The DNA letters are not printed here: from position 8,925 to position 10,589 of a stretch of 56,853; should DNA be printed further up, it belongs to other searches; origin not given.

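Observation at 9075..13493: Translationally coupled luxE-like / L,D-transpeptidase / MFS / luxC-like operon without luciferase genes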

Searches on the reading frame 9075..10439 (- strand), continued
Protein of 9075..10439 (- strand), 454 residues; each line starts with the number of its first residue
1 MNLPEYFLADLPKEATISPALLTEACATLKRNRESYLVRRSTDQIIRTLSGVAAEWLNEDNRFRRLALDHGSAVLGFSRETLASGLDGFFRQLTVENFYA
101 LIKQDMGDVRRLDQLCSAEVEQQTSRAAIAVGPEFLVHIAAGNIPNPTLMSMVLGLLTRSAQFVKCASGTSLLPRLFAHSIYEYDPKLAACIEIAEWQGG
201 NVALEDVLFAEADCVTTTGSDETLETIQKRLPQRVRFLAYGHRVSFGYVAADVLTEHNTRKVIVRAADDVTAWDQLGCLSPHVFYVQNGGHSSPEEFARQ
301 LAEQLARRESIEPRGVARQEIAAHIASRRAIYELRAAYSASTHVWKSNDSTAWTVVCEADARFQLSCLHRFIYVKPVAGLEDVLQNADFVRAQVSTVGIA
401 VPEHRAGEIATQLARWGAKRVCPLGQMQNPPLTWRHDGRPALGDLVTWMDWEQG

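Call 37: search_solved_structures(query=window:9075-10439:-, max_evalue=0.01, show_alignments=1)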
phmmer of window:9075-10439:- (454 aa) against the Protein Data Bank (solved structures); distinct sequences matched with E-value up to 0.01: 1.
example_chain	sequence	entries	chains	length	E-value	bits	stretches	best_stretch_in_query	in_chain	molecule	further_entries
7xc6_A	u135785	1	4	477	1.6e-12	50.1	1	41-452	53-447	Long-chain acyl-protein thioester reductase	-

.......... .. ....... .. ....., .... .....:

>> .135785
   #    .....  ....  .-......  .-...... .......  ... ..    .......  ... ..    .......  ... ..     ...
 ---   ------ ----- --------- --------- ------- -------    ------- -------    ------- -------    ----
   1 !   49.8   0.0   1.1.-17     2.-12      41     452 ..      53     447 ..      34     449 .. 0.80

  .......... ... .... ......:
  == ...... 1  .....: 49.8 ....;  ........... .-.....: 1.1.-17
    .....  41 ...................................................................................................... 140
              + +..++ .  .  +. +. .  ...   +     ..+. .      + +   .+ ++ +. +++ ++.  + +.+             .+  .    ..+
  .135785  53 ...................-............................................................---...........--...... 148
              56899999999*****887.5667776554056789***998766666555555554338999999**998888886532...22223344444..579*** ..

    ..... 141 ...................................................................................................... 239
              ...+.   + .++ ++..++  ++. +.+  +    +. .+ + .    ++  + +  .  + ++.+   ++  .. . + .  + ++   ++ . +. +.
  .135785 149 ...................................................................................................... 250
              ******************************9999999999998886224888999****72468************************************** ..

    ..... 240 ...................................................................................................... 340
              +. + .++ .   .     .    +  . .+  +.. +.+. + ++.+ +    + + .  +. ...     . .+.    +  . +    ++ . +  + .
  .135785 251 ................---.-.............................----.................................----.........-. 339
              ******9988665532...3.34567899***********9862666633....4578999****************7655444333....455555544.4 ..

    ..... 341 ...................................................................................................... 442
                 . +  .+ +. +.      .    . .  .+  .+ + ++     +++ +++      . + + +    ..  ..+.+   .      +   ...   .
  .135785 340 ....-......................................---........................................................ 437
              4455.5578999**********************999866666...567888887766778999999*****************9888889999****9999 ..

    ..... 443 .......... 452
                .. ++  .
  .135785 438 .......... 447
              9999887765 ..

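Call 39: search_protein_families(library=ncbifam, proteins=[L171:6349-6729:+, L170:1586-2233:+, L170:5896-7014:+, L167:280-1599:-, L172:3299-5362:+, L170:2668-4002:+, L170:4042-4803:-], max_evalue=0.001)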
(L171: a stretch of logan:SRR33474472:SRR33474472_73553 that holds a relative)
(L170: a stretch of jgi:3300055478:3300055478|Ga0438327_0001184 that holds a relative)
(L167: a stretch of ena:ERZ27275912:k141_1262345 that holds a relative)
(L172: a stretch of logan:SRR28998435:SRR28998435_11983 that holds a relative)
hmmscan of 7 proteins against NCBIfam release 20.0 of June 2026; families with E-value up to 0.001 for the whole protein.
L171:6349-6729:+ (126 aa): 2 families
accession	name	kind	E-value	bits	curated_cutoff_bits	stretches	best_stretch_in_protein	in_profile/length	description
TIGR00039.1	6PTHBS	subfamily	4.4e-32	111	125.5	1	3-120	2-122/124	6-pyruvoyl tetrahydropterin synthase/6-carboxytetrahydropterin synthase family protein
TIGR03367.1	queuosine_QueD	equivalog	1.1e-30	105.9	89.25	1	4-96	1-91/92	6-carboxytetrahydropterin synthase QueD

L170:1586-2233:+ (215 aa): 22 families
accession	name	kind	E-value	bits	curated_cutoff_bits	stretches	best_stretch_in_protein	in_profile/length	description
TIGR04349.1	rSAM_QueE_gams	hypoth_equivalog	4.2e-89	297.8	300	1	6-210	2-206/210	7-carboxy-7-deazaguanine synthase QueE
TIGR03963.1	rSAM_QueE_Clost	equivalog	2.1e-51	174.7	260.1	1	7-215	3-219/219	putative 7-carboxy-7-deazaguanine synthase QueE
TIGR03365.1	Bsubt_queE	equivalog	1.5e-22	80.3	206.1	1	4-165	2-176/238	7-carboxy-7-deazaguanine synthase QueE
TIGR04322.1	rSAM_QueE_Ecoli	equivalog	1.3e-19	70.5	200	2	11-48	1-38/215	7-carboxy-7-deazaguanine synthase QueE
TIGR04508.1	queE_Cx14CxxC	equivalog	5.5e-10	39.4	240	1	7-108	3-123/208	7-carboxy-7-deazaguanine synthase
TIGR02493.1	PFLA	equivalog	1.6e-09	37.5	231.75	1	28-147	20-149/235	pyruvate formate-lyase-activating protein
TIGR02495.1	NrdG2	equivalog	4.9e-09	35.8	131.15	1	20-104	13-101/193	anaerobic ribonucleoside-triphosphate reductase activating protein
TIGR03470.1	HpnH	equivalog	8e-09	34.9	225.05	1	28-102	33-109/318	adenosyl-hopene transferase HpnH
TIGR02666.1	moaA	equivalog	2.6e-06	26.6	284.05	1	32-100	19-98/336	GTP 3',8-cyclase MoaA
TIGR04054.1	rSAM_NirJ1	equivalog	1.4e-05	23.9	650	1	14-104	27-121/387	putative heme d1 biosynthesis radical SAM protein NirJ1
TIGR04051.1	rSAM_NirJ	equivalog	2.1e-05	23.7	515.45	1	31-104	10-87/354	heme d1 biosynthesis radical SAM protein NirJ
NF033640.1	N_Twi_rSAM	subfamily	4.1e-05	22.9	170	0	69-95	176-204/398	twitch domain-containing radical SAM protein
TIGR04545.1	rSAM_ahbD_hemeb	equivalog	5.8e-05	22.7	500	1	31-104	8-85/339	heme b synthase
TIGR04347.1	pseudo_SAM_Halo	equivalog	9.3e-05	21.8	525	1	29-104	44-123/390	TIGR04347 family pseudo-SAM/SPASM protein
TIGR02494.1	PFLE_PFLC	subfamily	0.00011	21.6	174.35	0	69-119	127-177/293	glycyl-radical enzyme activating protein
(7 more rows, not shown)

L170:5896-7014:+ (372 aa): 1 family
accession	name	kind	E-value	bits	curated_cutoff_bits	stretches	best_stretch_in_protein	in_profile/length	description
NF052244.1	LCFA_lig_LuxE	equivalog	2.1e-19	69.7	550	2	170-341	167-334/367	long-chain-fatty-acid--protein ligase LuxE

L167:280-1599:- (439 aa): 0 families

L172:3299-5362:+ (687 aa): 0 families

L170:2668-4002:+ (444 aa): 69 families (the best 25 are shown)
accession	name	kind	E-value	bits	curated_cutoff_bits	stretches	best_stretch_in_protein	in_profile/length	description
NF005993.0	PRK08117.1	subfamily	1.3e-100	337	574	1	22-441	27-429/433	aspartate aminotransferase family protein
NF004426.0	PRK05769.1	equivalog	2.7e-100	336.2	552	1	15-441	31-439/441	acetyl ornithine aminotransferase family protein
TIGR00700.1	GABAtrnsam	equivalog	3.9e-93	312.3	506.65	1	20-439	15-418/420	4-aminobutyrate--2-oxoglutarate transaminase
NF004714.0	PRK06058.1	subfamily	3.8e-92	309.3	639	1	16-440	38-445/447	4-aminobutyrate--2-oxoglutarate transaminase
NF005692.0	PRK07495.1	equivalog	1.6e-86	290.6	724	1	22-440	24-420/425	4-aminobutyrate--2-oxoglutarate transaminase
NF006228.0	PRK08360.1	equivalog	3e-86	289.8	608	1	20-443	23-428/443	aspartate aminotransferase family protein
NF002874.0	PRK03244.1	equivalog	5.9e-85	285.5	457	1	25-442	30-395/399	acetylornithine transaminase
TIGR00707.1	argD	subfamily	3.4e-84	282.9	410.05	1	20-439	9-380/381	acetylornithine/succinylornithine family transaminase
NF006368.0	PRK08593.1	equivalog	1e-81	274.8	570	1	20-441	26-431/448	aspartate aminotransferase family protein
NF005272.0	PRK06777.1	equivalog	1.4e-81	274.3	725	1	23-439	25-419/421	4-aminobutyrate--2-oxoglutarate transaminase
NF007308.0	PRK09792.1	equivalog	8.4e-78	262.1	747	1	22-440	24-420/421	4-aminobutyrate transaminase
NF005376.0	PRK06918.1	equivalog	9.4e-78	261.6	676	1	18-441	34-443/451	4-aminobutyrate--2-oxoglutarate transaminase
NF005985.0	PRK08088.1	equivalog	2.9e-77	260.1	713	1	20-440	23-422/426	4-aminobutyrate--2-oxoglutarate transaminase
NF002325.0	PRK01278.1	subfamily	3.5e-75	253.1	372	2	206-442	168-389/395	acetylornithine transaminase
NF004171.0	PRK05639.1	equivalog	4.4e-73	246.7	639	1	20-437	35-439/457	alanine/serine racemase family protein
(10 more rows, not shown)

L170:4042-4803:- (253 aa): 0 families

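Call 43: search_dna_similar(query=window:9075-10439:-, collection=plasmids, mode=protein, max_evalue=0.00001, max_rows=30)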
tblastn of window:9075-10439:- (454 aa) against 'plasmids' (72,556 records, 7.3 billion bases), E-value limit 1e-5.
Records with a match: 58; places in all: 58; records where one place covers at least 80% of the query: 34.
Best place of each record, by identity: <60% 58.
By first word of the organism name: Pantoea 13; Sphingobium 11; Azospirillum 9; Streptomyces 5; Streptantibioticus 2; Pseudonocardia 2; Salmonella 2; Priestia 1; Niallia 1; Lactiplantibacillus 1; and 11 more.
By predicted mobility (MOB-suite, as given by PLSDB): non-mobilizable 45; mobilizable 8; conjugative 5.
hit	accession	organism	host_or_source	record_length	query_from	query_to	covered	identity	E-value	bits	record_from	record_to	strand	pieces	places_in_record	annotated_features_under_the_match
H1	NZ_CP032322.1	Azospirillum argentinense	soil sample,Agricultural field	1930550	16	452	96%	33.6%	3e-59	217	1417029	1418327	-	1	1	record has no annotation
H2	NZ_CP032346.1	Azospirillum brasilense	soil sample,Agricultural field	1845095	16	452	96%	33.6%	8e-59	216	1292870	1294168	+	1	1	record has no annotation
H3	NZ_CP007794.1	Azospirillum argentinense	Triticum aestivum L.,Root,wheat ...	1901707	16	452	96%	33.3%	2e-58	214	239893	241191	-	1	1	record has no annotation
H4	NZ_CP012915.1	Azospirillum brasilense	Digitaria eriantha,microbe,root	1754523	16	452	96%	33.1%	4e-58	214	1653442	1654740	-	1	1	none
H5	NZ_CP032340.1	Azospirillum brasilense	soil sample,Agricultural field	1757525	16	452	96%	33.1%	4e-58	214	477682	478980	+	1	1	none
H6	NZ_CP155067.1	Pantoea sp. BRR-3P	single cell,Elaeagnus umbellata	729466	10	454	98%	32.3%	9e-57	209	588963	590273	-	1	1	acyl-CoA reductase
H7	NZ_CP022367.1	Azospirillum sp. TSH58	single cell,paddy soils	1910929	20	452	95%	33.2%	5e-57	210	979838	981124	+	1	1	record has no annotation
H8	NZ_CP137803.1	Priestia megaterium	Bacillus megaterium assembly,Arshan ...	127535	22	450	94%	33.5%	2e-64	232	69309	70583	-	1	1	acyl-CoA reductase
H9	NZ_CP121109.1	Pantoea sp. X85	metagenomic assembly,rabbit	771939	24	454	95%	33.1%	2e-54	203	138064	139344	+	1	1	acyl-CoA reductase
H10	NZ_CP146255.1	Pantoea dispersa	Nicotiana tabacum L.,Cell ...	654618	16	453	96%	32.5%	4e-57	211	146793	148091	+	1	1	acyl-CoA reductase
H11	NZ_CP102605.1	Pantoea sp. SOD02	cell culture,urban freshwater stream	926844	22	453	95%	32.8%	2e-56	209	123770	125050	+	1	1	acyl-CoA reductase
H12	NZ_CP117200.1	Pantoea sp. SS70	Solanum tuberosum L.,cell culture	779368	26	454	94%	33.0%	6e-56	207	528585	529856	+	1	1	acyl-CoA reductase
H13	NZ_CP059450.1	Azospirillum brasilense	Prokaryotes,soil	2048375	16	452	96%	32.4%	3e-57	211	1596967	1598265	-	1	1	none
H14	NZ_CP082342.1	Pantoea dispersa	Canis lupus familiaris,Skin swab,Paw ...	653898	16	453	96%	32.1%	2e-57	211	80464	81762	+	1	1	acyl-CoA reductase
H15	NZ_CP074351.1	Pantoea dispersa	tissue sample,leaves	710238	16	453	96%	32.1%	2e-57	211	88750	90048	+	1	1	acyl-CoA reductase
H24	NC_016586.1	Azospirillum lipoferum 4B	-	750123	35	453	92%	32.1%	3e-56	208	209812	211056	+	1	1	acyl-CoA reductase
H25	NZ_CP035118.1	Lactiplantibacillus plantarum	cell culture,food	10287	17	454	96%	30.6%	6e-64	230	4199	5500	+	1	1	acyl-CoA reductase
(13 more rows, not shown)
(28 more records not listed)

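Call 44: search_dna_similar(query=window:9075-10439:-, collection=phages, mode=protein, max_evalue=0.001, max_rows=20)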
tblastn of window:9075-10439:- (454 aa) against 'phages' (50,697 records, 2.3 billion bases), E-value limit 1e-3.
Records with a match: 1; places in all: 1; records where one place covers at least 80% of the query: 0.
Best place of each record, by identity: <60% 1.
By first word of the organism name: Bacteriophage 1.
By host as written in the record: - 1.
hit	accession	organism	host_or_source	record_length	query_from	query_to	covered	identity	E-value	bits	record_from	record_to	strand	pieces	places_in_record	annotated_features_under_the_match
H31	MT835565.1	Bacteriophage sp.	human fecal samples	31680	89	442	78%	22.0%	5e-8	62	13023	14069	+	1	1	record has no annotation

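Call 45: get_annotated_region(hit=H25, flank=6000)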
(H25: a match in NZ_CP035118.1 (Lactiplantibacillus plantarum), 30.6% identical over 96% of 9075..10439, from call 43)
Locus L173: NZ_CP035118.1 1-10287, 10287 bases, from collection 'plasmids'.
description: Lactiplantibacillus plantarum strain SRCM103295 plasmid unnamed5
organism: Lactiplantibacillus plantarum (NCBI taxid 1590)
taxonomy: Bacteria; Bacillota; Bacilli; Lactobacillales; Lactobacillaceae; Lactiplantibacillus; Lactiplantibacillus plantarum
host: -; source: cell culture,food; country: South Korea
typing (MOB-suite, as given by PLSDB): non-mobilizable; replicon rep_cluster_1244
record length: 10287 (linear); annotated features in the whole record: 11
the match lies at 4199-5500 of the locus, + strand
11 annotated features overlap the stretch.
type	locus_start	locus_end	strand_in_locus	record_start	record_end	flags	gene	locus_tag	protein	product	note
CDS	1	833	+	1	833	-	-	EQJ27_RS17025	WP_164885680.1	replication initiation protein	GO:0006270 - DNA replication initiation [Evidence IEA]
CDS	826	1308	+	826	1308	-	-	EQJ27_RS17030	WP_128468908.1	DUF536 domain-containing protein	-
CDS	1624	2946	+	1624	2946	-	-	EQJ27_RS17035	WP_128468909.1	solute carrier family 23 protein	GO:0055085 - transmembrane transport [Evidence IEA]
CDS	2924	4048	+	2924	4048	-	-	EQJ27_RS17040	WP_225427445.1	acyl-CoA synthetase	-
CDS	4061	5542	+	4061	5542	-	-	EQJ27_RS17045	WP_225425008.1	acyl-CoA reductase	GO:0008218 - bioluminescence [Evidence IEA]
CDS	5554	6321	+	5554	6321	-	-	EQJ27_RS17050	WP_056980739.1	SDR family oxidoreductase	-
CDS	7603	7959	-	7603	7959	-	-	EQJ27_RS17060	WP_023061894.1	type II toxin-antitoxin system YafQ family toxin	-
CDS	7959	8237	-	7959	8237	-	-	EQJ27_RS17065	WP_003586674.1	type II toxin-antitoxin system prevent-host-death family antitoxin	GO:0008219 - cell death [Evidence IEA]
CDS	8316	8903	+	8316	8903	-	-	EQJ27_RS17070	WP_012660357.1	site-specific integrase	-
CDS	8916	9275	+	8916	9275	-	-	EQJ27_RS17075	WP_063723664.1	hypothetical protein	-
CDS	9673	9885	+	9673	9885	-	-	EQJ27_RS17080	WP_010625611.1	hypothetical protein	-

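Call 46: get_annotated_region(hit=H8, flank=7000)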
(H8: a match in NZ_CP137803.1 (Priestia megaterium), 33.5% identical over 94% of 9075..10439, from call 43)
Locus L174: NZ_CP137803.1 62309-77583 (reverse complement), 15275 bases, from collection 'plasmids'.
description: Priestia megaterium strain Y18-01 plasmid unnamed3, complete sequence
organism: Priestia megaterium (NCBI taxid 1404)
taxonomy: Bacteria; Bacillota; Bacilli; Bacillales; Bacillaceae; Priestia; Priestia megaterium
host: -; source: Bacillus megaterium assembly,Arshan water; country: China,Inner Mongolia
typing (MOB-suite, as given by PLSDB): non-mobilizable; replicon rep_cluster_385
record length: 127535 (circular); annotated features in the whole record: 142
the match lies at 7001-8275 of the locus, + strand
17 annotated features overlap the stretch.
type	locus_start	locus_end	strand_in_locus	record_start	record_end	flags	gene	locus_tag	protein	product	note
CDS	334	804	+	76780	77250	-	-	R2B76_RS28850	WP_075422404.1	DinB family protein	-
CDS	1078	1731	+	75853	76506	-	-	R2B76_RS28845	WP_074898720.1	hypothetical protein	-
CDS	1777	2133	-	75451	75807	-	-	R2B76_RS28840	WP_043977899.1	hypothetical protein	-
CDS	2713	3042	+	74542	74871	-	-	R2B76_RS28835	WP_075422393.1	multidrug efflux SMR transporter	-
CDS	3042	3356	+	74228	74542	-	-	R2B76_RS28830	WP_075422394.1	multidrug efflux SMR transporter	-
CDS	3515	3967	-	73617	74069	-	-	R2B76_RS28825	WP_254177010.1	CBO0543 family protein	-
CDS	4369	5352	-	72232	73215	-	guaC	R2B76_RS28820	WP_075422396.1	GMP reductase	GO:0015950 - purine nucleotide interconversion [Evidence IEA]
CDS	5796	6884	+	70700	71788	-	-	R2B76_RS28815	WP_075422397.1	long-chain fatty acid--CoA ligase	-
CDS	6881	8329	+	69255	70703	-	-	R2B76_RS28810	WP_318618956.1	acyl-CoA reductase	GO:0008218 - bioluminescence [Evidence IEA]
CDS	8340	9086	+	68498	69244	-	-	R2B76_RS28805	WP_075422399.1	ABC transporter ATP-binding protein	-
CDS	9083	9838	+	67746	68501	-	-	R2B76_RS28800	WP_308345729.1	ABC transporter permease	-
CDS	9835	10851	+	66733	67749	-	-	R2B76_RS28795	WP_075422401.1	ABC transporter substrate-binding protein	-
CDS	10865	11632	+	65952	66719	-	-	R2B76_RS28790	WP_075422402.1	3-oxoacyl-ACP reductase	-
CDS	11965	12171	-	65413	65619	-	-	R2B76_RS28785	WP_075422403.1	cold-shock protein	-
CDS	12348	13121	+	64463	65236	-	-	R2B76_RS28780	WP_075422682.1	PAS domain S-box protein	-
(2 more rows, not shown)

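Call 47: get_annotated_region(hit=H10, flank=7000)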
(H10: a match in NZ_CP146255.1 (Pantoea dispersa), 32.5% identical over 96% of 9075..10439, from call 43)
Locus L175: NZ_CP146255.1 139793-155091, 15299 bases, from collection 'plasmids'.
description: Pantoea dispersa strain MLY101 plasmid p101_1, complete sequence
organism: Pantoea dispersa (NCBI taxid 59814)
taxonomy: Bacteria; Pseudomonadota; Gammaproteobacteria; Enterobacterales; Erwiniaceae; Pantoea; Pantoea dispersa
host: -; source: Nicotiana tabacum L.,Cell culture,Diseased tobacco leaves.; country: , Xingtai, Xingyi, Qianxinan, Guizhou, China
typing (MOB-suite, as given by PLSDB): non-mobilizable; replicon rep_cluster_1232
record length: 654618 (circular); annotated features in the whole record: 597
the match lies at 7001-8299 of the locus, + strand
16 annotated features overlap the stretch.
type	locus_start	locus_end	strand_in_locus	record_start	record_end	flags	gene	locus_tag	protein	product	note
CDS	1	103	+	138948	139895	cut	-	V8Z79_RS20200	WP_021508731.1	ABC transporter permease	GO:0055085 - transmembrane transport [Evidence IEA]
CDS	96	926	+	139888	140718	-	-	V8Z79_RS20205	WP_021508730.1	ABC transporter permease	-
CDS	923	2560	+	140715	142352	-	-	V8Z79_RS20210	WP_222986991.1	ABC transporter ATP-binding protein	-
CDS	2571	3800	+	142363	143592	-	-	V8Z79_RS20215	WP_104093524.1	M20/M25/M40 family metallo-hydrolase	-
CDS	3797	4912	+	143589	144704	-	-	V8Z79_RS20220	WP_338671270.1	Xaa-Pro peptidase family protein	GO:0006508 - proteolysis [Evidence IEA]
CDS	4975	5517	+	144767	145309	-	ddpX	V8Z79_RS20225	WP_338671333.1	D-alanyl-D-alanine dipeptidase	GO:0006508 - proteolysis [Evidence IEA]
CDS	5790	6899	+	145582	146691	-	-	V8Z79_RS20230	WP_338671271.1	long-chain fatty acid--CoA ligase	-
CDS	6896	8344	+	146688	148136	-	-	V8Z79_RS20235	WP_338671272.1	acyl-CoA reductase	GO:0008218 - bioluminescence [Evidence IEA]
CDS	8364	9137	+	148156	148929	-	-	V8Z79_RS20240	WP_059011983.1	SDR family oxidoreductase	-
CDS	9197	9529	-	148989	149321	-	-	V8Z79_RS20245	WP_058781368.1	four-helix bundle copper-binding protein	-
CDS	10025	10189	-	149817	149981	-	-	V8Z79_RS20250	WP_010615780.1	general stress protein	GO:0006950 - response to stress [Evidence IEA]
CDS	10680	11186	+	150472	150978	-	-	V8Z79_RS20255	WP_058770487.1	DUF892 family protein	-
CDS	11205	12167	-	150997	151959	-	-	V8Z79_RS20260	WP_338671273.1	PDR/VanB family oxidoreductase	-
CDS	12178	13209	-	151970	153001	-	hpxD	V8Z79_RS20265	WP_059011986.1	molybdenum cofactor-independent xanthine hydroxylase subunit HpxD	-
CDS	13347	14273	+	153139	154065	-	-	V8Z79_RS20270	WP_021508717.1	LysR family transcriptional regulator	GO:0006355 - regulation of DNA-templated transcription [Evidence IEA]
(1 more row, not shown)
